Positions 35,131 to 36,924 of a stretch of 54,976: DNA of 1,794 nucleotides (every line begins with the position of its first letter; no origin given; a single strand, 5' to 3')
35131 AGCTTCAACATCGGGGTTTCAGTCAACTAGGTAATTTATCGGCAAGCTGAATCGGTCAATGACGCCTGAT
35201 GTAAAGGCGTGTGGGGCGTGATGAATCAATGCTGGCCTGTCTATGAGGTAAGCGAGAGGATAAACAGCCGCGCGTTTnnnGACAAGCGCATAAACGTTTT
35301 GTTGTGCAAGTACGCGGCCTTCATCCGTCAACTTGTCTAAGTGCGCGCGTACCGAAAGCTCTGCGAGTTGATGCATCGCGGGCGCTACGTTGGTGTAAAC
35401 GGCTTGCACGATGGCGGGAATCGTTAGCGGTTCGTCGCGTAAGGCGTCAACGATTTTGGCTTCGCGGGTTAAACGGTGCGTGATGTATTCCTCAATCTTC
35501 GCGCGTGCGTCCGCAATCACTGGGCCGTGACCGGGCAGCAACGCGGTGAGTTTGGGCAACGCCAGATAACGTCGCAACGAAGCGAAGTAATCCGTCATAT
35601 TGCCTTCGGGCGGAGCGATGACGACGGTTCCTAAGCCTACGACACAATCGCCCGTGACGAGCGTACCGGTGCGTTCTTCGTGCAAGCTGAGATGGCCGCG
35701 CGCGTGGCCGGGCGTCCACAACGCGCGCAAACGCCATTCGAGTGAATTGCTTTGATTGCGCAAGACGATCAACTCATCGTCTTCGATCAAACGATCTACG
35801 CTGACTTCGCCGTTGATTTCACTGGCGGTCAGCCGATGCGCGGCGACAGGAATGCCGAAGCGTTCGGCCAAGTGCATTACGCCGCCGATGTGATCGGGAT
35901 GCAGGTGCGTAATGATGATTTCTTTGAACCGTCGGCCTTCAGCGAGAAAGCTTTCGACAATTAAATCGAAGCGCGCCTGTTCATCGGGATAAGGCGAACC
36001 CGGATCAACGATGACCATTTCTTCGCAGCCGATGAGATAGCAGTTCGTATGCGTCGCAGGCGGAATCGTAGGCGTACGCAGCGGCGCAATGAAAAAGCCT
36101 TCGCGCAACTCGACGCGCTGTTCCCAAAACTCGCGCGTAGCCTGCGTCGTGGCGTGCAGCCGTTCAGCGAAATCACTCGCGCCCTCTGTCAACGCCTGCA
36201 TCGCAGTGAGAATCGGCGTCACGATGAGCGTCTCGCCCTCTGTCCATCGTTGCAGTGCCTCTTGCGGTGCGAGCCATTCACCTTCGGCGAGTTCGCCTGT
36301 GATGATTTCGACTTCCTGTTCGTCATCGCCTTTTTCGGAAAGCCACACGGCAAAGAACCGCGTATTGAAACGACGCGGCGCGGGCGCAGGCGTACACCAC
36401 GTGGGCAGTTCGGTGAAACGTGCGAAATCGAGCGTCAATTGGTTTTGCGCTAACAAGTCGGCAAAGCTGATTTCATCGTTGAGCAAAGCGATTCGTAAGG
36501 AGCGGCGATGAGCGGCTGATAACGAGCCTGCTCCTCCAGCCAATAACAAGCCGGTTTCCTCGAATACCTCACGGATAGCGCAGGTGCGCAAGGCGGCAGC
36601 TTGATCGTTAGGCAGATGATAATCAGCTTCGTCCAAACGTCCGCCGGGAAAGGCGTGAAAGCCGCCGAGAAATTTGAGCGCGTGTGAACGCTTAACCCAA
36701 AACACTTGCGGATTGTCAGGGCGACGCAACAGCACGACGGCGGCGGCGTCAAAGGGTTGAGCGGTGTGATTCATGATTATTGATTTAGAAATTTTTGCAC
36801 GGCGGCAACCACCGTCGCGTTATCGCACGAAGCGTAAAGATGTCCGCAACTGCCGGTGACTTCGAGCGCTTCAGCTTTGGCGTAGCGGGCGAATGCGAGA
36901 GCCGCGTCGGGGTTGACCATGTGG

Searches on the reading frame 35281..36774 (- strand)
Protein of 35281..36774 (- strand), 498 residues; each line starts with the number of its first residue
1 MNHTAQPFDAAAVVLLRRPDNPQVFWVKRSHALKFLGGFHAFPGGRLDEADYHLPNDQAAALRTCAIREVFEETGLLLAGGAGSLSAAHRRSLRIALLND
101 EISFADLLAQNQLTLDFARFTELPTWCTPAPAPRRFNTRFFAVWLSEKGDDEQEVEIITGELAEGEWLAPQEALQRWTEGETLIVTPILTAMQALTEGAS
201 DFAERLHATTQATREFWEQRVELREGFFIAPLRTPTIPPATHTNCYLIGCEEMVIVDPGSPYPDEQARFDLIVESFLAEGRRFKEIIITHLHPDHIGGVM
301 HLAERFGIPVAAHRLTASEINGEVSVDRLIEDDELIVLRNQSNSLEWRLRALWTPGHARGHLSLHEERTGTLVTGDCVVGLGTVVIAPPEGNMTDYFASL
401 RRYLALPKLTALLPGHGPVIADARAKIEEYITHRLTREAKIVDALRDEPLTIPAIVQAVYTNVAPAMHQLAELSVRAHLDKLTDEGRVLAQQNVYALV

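Call 77: search_protein_families(library=pfam, proteins=[window:35281-36774:-], max_evalue=0.00001)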
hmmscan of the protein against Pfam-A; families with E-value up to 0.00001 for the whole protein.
window:35281-36774:- (498 aa): 3 families
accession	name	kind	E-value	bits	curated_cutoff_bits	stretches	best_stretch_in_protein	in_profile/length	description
PF00753.33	Lactamase_B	-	5.6e-24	85.6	22.7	1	241-416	4-196/196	Metallo-beta-lactamase superfamily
PF17778.7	BLACT_WH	-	6.8e-12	45.6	22.8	1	451-490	1-40/46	Beta-lactamase associated winged helix domain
PF00293.34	NUDIX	-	9.7e-10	39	21.1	1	10-173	4-118/134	NUDIX domain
